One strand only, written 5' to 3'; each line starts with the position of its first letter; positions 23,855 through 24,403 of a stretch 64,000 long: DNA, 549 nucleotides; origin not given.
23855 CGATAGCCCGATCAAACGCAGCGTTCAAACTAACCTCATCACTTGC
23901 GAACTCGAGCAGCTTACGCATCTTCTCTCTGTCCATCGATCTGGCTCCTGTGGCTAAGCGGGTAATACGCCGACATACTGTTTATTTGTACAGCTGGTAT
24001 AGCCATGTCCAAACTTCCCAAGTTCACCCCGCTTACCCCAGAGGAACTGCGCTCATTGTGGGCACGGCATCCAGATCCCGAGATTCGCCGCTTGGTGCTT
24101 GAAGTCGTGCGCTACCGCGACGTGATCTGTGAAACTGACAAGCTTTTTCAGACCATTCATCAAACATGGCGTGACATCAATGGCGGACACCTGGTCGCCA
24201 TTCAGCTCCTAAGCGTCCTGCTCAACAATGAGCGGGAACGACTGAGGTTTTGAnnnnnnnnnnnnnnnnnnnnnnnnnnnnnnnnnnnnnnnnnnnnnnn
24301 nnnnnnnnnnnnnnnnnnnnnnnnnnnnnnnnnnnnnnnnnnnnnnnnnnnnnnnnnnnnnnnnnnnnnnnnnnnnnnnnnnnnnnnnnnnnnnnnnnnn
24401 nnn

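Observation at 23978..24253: Perfect LexA box controlling the only plus-strand gene of the early region: candidate SOS-inducible antirepressor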

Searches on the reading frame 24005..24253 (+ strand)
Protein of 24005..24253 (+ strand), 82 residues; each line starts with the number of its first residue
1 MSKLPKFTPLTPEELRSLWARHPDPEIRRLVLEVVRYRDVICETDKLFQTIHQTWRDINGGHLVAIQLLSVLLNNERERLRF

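Call 7: search_protein_families(library=pfam, proteins=[window:24005-24253:+], max_evalue=0.01)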
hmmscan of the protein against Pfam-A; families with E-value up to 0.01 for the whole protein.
window:24005-24253:+ (82 aa): 0 families

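Call 8: search_protein_families(library=phrogs, proteins=[window:24005-24253:+], max_evalue=0.01)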
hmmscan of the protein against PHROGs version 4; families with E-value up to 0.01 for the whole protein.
window:24005-24253:+ (82 aa): 0 families

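Call 9: find_homologous_proteins(query=window:24005-24250:+, max_evalue=0.001)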
Query window:24005-24250:+ (82 aa): 8 proteins with E <= 0.001 among 9 candidates.
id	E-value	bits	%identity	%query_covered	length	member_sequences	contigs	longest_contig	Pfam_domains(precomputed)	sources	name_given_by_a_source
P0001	2.9e-48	179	100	100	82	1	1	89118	-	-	-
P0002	1.1e-26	110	65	94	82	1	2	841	-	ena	-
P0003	2.6e-26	109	63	95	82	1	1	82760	-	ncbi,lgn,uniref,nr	ncbi:hypothetical protein KVG88_30200 [Pseudomonas sp. SWRI74]|uniref:Uncharacterized protein n=1 Ta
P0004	8.6e-26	107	60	99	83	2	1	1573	-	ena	-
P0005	2.7e-25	106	64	95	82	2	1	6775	-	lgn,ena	-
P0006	9.3e-25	104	65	96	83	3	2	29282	-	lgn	-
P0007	1.1e-24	104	62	94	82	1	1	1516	-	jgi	jgi:hypothetical protein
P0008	8.2e-21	91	57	100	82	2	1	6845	-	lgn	-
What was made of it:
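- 24005..24253 (+): 82-aa gene of an unannotated three-helix protein family (stop codon included). Seven close homologs (call 9).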

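Call 11: find_encoding_contigs(protein=P0003, flank=6000, max_places=3)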
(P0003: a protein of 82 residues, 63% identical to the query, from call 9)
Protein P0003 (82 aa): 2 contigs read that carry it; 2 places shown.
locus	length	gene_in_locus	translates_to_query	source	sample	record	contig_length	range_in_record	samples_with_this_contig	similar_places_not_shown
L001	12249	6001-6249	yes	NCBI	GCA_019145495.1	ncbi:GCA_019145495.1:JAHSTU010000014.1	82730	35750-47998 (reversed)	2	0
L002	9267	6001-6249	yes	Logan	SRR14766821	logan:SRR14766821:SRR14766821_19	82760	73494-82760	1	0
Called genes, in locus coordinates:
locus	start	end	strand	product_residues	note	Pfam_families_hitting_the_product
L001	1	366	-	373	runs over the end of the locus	PF03592:Terminase_2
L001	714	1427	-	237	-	PF01381:HTH_3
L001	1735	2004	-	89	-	-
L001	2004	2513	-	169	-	PF06356:DUF1064 (faint)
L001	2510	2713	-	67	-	-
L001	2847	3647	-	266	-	-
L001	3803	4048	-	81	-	-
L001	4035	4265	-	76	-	-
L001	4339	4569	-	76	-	-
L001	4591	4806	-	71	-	-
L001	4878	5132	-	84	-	-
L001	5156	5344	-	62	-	-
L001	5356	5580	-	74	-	-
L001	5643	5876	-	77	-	-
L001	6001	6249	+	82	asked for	-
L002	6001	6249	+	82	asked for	-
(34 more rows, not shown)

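Call 12: find_encoding_contigs(protein=P0006, flank=6000, max_places=3)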
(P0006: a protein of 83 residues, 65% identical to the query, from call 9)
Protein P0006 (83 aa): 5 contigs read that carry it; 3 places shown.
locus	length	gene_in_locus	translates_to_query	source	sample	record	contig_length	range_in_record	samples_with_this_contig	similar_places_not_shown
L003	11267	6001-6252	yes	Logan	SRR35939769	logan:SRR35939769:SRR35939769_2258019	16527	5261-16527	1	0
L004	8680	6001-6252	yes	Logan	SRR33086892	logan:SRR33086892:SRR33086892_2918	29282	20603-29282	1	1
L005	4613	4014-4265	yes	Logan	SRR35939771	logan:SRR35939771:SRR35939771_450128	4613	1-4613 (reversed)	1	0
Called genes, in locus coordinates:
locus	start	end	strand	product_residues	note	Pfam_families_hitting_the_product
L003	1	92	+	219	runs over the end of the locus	PF00717:Peptidase_S24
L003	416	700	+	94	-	-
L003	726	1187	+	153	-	-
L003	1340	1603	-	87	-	-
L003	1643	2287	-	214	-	PF01656:CbiA, PF09140:MipZ, PF10609:ParA (weak), PF13614:AAA_31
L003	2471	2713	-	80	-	-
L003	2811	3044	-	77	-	-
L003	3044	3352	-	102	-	-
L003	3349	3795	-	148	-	-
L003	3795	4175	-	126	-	-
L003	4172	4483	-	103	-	-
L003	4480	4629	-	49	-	-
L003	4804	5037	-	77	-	-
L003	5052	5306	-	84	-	PF12844:HTH_19 (weak), PF13560:HTH_31, PF01381:HTH_3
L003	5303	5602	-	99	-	-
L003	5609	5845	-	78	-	-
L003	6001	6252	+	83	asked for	-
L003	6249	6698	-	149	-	-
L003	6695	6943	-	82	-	-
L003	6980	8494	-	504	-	PF27393:KlcB_N, PF27190:KlcB_3rd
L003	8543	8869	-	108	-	-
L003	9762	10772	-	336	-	-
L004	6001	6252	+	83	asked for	-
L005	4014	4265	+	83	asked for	-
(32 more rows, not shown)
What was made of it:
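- L003 encodes an S24-containing protein about 6 kb from the cassette, possibly a cleavable CI-type repressor (call 12).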

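Call 13: find_encoding_contigs(protein=P0005, flank=6000, max_places=3)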
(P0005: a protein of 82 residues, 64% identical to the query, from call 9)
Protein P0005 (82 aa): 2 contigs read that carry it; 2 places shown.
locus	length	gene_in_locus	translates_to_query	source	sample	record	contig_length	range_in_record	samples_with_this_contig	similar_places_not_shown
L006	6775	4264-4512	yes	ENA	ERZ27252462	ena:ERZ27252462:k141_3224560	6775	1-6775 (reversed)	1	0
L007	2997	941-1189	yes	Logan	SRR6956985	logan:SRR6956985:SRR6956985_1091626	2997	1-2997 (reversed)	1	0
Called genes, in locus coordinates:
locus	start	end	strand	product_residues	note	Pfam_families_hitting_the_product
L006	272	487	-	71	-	-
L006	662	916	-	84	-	-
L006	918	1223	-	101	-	-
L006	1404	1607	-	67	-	-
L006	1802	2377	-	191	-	PF13470:PIN_3, PF26343:VapC50_C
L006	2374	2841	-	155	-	PF12728:HTH_17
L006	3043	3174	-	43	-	-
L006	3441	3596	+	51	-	-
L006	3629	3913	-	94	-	-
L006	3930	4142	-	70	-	-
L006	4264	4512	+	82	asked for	-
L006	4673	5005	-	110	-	PF19925:DUF6388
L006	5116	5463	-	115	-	-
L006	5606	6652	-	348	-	PF10134:RPA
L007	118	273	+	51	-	-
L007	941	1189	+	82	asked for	-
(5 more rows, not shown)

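Call 14: find_encoding_contigs(protein=P0008, flank=6000, max_places=3)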
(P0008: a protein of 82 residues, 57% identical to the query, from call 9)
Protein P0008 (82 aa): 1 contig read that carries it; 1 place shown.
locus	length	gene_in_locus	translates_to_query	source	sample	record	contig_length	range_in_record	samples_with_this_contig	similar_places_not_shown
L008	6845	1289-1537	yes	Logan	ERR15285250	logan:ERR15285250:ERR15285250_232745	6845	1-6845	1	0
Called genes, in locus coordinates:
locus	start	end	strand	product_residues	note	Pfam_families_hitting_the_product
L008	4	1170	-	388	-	PF16289:PIN_12, PF18476:PIN_8 (weak)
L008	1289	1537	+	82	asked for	-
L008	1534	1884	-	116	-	PF00717:Peptidase_S24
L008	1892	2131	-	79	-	-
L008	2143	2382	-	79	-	-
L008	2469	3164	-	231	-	-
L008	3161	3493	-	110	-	PF09907:HigB_toxin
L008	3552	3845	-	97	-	-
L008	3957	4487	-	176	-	-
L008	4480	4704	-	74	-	-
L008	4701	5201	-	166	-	-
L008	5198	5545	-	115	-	-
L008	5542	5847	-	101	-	-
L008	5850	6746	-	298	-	-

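Call 22: search_solved_structures(query=A1, max_evalue=10)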
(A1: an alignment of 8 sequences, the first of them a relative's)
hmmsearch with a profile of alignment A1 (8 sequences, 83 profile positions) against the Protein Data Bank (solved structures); distinct sequences matched with E-value up to 10: 7.
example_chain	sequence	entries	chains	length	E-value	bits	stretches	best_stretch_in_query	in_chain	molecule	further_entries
8eoz_B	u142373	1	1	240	2.2e-05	27.7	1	24-75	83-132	C3HR3_4r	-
8tm9_A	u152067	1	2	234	0.0098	19.2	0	15-36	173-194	D_3_633_8x peptide bound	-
8tlp_A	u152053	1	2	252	0.012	18.9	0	15-36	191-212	D_3_633_8x, no peptide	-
9d5n_CG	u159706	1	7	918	0.027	17.8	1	4-38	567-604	EF hand family protein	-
7rkc_A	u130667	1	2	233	0.028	17.8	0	16-38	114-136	D_3_633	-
1go3_F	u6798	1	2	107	0.43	14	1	4-37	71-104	DNA-DIRECTED RNA POLYMERASE SUBUNIT F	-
8e12_A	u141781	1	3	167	3.7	11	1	22-46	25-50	BGL14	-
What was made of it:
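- Tried and rejected: The PDB sequence profile search hit only designed helical repeats, which I judged low-complexity artefacts (call 22).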

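Call 28: predict_structure(alignment_id=A1)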
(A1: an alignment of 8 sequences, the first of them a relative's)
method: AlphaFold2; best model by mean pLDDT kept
length: 82 residues; sequences in the alignment: 8
mean_pLDDT: 79.8   pTM: 0.40
mean pLDDT of the five models: 79.8, 75.0, 73.2, 71.3, 71.0
residues with pLDDT >= 90: 11; 70-90: 62; 50-70: 8; < 50: 1
segments of 3 or more residues with pLDDT < 50: none
pLDDT, mean of each block of 10 residues (from residue 1): 63 81 84 81 82 78 81 92 67
secondary structure, 60 per line:
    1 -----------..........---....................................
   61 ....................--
elements in order: H12-21 H25-80
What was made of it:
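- Tried and rejected: The first model, from 8 sequences, was a single long helix with pTM 0.40 (call 28).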

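Call 35: fold_search(model_id=the predicted structure, library=viral)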
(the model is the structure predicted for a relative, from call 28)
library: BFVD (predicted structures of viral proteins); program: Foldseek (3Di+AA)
matches with E <= 10: 126; with E <= 0.001: 0
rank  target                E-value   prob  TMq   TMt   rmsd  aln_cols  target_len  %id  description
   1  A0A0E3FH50            1.1e+00  0.38  0.34  0.47   7.0        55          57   11  Uncharacterized protein [Synechococcus phage ACG-2014i]
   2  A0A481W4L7            1.3e+00  0.51  0.36  0.11   2.0        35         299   14  Uncharacterized protein [Pseudomonas phage Psa21]
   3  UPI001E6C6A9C         1.6e+00  0.18  0.30  0.30   5.0        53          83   23  (no name look-up for this kind of identifier)
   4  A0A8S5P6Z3            1.8e+00  0.33  0.42  0.43   3.0        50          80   26  Uncharacterized protein [Siphoviridae sp. ct8Hx23]
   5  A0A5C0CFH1            1.8e+00  0.15  0.27  0.42   4.5        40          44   12  DUF7369 domain-containing protein [Salmonella phage SE24]
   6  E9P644                2.0e+00  0.20  0.34  0.13  11.1        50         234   14  (no name in the UniProt tables at hand)
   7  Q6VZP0                2.3e+00  0.57  0.47  0.50   1.2        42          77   24  Uncharacterized protein CNPV107 [Canarypox virus]
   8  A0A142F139            2.5e+00  0.21  0.45  0.34   6.7        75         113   17  Uncharacterized protein [Bacillus phage Shbh1]
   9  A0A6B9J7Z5            2.7e+00  0.41  0.42  0.48   3.9        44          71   18  (no name in the UniProt tables at hand)
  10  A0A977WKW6            2.7e+00  0.25  0.35  0.06   3.1        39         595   23  RNA-directed RNA polymerase [Conidiobolus chlamydosporus totivirus 1]
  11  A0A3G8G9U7            2.7e+00  0.23  0.35  0.43   8.1        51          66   14  (no name in the UniProt tables at hand)
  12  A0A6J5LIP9            2.7e+00  0.18  0.29  0.21   5.7        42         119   19  Uncharacterized protein [uncultured Caudovirales phage]
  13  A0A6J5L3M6            2.9e+00  0.18  0.38  0.55   6.0        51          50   18  Uncharacterized protein [uncultured Caudovirales phage]
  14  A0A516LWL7            2.9e+00  0.15  0.37  0.44  10.6        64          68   17  (no name in the UniProt tables at hand)
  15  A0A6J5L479            3.1e+00  0.47  0.36  0.38   1.0        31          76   16  Uncharacterized protein [uncultured Caudovirales phage]
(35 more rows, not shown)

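Call 38: search_protein_representatives(alignment_id=A1)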
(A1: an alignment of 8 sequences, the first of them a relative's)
Query: 8 sequences, 83 profile positions. Proteins with E-value up to 0.001 (for the whole library): 164; up to 1e-10: 51; up to 1e-30: 1. The best 150 are listed.
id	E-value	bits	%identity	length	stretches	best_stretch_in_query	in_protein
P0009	3.3e-37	142.5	-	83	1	1-83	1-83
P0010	3.0e-28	113.8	-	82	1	1-81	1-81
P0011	2.6e-26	107.6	-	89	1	4-81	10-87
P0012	6.8e-26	106.3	-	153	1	1-81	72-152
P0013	1.4e-25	105.3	-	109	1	4-81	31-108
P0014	6.7e-25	103.1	-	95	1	2-81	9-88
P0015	1.1e-24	102.4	-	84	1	1-81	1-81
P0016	7.6e-22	93.3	-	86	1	3-80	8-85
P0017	7.7e-22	93.3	-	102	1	3-81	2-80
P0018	8.2e-22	93.2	-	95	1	4-81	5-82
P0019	9.5e-22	93.0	-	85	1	4-81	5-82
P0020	1.5e-21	92.4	-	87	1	4-80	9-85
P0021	5.7e-21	90.5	-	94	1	1-80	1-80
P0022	1.5e-20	89.1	-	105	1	3-83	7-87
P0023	2.9e-20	88.3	-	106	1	8-60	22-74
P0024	1.6e-19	85.9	-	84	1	2-80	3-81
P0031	2.8e-15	72.3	-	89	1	5-81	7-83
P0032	3.0e-15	72.2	-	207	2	4-77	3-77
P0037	1.1e-14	70.4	-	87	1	1-81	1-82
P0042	1.1e-13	67.2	-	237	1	5-81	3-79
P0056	2.0e-11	59.9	-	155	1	3-80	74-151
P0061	1.2e-10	57.4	-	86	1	3-79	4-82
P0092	1.2e-08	51.0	-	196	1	3-81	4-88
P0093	1.2e-08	51.0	-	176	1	4-81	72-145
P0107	1.4e-07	47.6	-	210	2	5-54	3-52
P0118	1.4e-06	44.4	-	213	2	3-79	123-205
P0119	1.5e-06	44.3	-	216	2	4-78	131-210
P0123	2.2e-06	43.7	-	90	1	5-81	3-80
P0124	2.9e-06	43.4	-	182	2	6-79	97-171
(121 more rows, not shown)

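Call 40: search_protein_families(library=pfam, alignment_id=A2, max_evalue=0.01)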
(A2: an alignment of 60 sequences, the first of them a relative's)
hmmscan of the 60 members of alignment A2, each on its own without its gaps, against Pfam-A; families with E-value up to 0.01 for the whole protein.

A. member 1, P0001 (82 aa): 0 families

B. families by the number of members that match (of 60 scanned): 3 families
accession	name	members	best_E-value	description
PF08990.16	Docking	2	0.0027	Erythronolide synthase docking domain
PF18609.8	SAM_Exu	2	0.0029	Exuperantia SAM-like domain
PF17407.7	Nrap_D6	1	0.0056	Nrap protein domain 6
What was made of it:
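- Closest known: DinI, ImpC and PsiB-type SOS modulators carried by prophages and plasmids. Different: There is no Pfam DinI or PsiB hit (calls 7, 40).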

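Call 41: list_cluster_members(proteins=[P0009, P0010, P0011, P0015, P0017, P0019, P0021, P0024, P0031, P0037])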
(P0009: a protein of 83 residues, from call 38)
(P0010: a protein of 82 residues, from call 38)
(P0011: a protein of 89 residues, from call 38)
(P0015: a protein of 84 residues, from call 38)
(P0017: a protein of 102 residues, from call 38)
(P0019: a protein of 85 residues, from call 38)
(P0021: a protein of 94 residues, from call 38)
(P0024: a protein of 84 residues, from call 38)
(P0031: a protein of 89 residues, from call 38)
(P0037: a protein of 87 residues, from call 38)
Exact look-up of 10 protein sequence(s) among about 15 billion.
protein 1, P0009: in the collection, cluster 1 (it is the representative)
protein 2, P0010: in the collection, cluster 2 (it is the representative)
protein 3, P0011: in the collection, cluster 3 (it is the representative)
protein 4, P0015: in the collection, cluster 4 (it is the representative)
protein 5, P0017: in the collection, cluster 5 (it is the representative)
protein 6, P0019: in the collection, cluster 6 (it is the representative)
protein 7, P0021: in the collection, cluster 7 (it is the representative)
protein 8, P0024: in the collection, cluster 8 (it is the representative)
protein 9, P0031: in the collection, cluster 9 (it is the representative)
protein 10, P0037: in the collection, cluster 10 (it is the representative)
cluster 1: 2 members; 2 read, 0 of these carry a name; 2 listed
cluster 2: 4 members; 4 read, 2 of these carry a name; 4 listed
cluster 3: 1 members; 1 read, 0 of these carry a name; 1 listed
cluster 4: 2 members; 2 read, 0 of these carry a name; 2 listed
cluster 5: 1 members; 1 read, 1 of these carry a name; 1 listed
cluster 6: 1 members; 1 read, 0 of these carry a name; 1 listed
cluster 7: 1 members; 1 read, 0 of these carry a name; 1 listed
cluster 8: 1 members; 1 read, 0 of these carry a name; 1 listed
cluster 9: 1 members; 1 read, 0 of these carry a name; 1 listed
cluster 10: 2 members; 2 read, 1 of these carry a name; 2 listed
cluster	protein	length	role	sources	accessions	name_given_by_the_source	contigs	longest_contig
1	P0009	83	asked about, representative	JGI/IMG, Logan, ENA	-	-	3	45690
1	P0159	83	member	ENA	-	-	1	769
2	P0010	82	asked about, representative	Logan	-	-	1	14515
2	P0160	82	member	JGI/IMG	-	hypothetical protein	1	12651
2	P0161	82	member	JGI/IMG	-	hypothetical protein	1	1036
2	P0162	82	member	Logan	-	-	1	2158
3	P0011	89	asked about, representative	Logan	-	-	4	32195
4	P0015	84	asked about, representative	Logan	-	-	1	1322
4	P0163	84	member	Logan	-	-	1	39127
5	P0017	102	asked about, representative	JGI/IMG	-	hypothetical protein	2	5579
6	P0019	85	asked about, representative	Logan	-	-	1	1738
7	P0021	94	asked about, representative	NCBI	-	-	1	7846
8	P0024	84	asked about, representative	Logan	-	-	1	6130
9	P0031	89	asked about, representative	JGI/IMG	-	-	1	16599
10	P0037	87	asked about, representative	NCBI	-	-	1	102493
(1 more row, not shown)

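Call 44: find_related_loci(query=A1, collection=genome_contigs, flank=6000)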
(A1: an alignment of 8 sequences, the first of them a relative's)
Query A1 (82 aa) in genome_contigs; peptide patterns used: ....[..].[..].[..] (x = any residue, [..] = any of these).
20 stretches matched a pattern; 1 encode a relative of the query (tblastn E <= 1e-3); 1 distinct loci.
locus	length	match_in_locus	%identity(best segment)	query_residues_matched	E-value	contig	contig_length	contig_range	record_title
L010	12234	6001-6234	63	3-80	1e-27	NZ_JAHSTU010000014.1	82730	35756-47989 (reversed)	Pseudomonas azerbaijanoccidentalis strain SWRI74 14, whole genome shotgun sequence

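Call 45: find_related_loci(query=A1, collection=viral_contigs, flank=6000)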
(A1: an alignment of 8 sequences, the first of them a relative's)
Query A1 (82 aa) in viral_contigs; peptide patterns used: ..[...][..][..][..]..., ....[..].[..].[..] (x = any residue, [..] = any of these).
17 stretches matched a pattern; 4 encode a relative of the query (tblastn E <= 1e-3); 4 distinct loci.
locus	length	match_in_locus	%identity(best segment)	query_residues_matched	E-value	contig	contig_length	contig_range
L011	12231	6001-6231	62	5-80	3e-29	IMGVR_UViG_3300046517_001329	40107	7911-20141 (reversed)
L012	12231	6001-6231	62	4-80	5e-29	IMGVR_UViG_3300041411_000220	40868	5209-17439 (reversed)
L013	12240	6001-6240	56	3-82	2e-26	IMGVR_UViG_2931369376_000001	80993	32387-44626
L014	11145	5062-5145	54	13-40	1e-4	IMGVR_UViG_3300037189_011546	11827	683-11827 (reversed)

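Call 46: find_encoding_contigs(protein=P0037, flank=6000, max_places=2)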
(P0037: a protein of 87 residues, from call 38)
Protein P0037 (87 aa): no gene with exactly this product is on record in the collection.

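Call 47: find_encoding_contigs(protein=P0011, flank=6000, max_places=2)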
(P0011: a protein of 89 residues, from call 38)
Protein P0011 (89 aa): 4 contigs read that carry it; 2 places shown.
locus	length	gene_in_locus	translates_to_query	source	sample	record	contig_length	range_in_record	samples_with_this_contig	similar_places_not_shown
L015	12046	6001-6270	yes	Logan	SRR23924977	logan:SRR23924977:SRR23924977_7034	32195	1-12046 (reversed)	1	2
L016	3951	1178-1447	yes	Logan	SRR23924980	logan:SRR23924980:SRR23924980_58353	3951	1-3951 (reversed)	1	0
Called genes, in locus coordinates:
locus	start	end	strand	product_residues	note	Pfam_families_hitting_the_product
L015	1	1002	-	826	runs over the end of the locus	PF19263:DUF5906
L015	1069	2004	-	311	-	PF00476:DNA_pol_A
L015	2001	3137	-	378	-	-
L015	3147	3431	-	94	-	-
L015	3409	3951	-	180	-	PF18909:dGTP_diPhyd_N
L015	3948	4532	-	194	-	PF16473:Rv2179c-like, PF00929:RNase_T (faint)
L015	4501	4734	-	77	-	PF24886:DUF7740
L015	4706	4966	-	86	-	PF02599:CsrA (weak)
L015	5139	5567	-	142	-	-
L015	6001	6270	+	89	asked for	-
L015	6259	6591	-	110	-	PF04448:DUF551 (weak)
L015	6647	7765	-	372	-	-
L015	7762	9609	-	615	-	-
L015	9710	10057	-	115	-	-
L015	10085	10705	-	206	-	-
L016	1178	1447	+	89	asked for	-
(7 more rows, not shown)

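Call 49: find_homologous_proteins(query=A2, max_evalue=0.001)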
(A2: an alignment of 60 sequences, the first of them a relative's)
Query A2 (60 sequences) (82 aa, profile of the alignment): 54 proteins with E <= 0.001 among 7330 candidates.
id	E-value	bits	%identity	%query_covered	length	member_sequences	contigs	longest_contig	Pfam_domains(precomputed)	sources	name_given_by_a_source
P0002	1.5e-30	123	65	94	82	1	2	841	-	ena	-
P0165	2.0e-30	122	40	94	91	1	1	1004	-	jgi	jgi:hypothetical protein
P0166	8.6e-30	120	61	96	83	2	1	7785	-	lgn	-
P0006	2.0e-29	119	65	96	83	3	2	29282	-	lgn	-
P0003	2.4e-29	119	63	95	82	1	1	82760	-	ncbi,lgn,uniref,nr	ncbi:hypothetical protein KVG88_30200 [Pseudomonas sp. SWRI74]|uniref:Uncharacterized protein n=1 Ta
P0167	3.1e-29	119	43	94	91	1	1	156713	-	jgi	jgi:hypothetical protein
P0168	6.2e-29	118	49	94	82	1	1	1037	-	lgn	-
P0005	8.0e-29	117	64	95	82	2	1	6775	-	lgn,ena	-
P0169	9.2e-29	117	47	96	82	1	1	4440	-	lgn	-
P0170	9.9e-29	117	62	96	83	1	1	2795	-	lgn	-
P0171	1.6e-28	116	57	96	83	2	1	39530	-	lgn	-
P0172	1.7e-28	116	42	94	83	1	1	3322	-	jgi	jgi:hypothetical protein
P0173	2.2e-28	116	59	95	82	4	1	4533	-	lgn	-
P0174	2.2e-28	116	57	94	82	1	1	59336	-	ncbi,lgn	-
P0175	2.4e-28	116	56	94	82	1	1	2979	-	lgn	-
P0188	4.5e-26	108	46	100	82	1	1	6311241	-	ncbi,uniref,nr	ncbi:hypothetical protein [Pseudomonas sp. SCB32]|uniref:hypothetical protein n=1 Tax=Pseudomonas sp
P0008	8.7e-23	98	57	100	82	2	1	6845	-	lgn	-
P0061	5.1e-21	92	35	93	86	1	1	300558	-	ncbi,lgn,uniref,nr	ncbi:hypothetical protein [Burkholderia gladioli]|uniref:hypothetical protein n=1 Tax=Burkholderia g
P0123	1.0e-20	91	34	76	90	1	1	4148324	-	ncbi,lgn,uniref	ncbi:hypothetical protein LJR267_000171 [Paraburkholderia hospita]|uniref:hypothetical protein n=1 T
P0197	9.0e-11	59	28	83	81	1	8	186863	-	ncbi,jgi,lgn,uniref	ncbi:hypothetical protein [Alcaligenes aquatilis]|uniref:hypothetical protein n=1 Tax=Alcaligenes aq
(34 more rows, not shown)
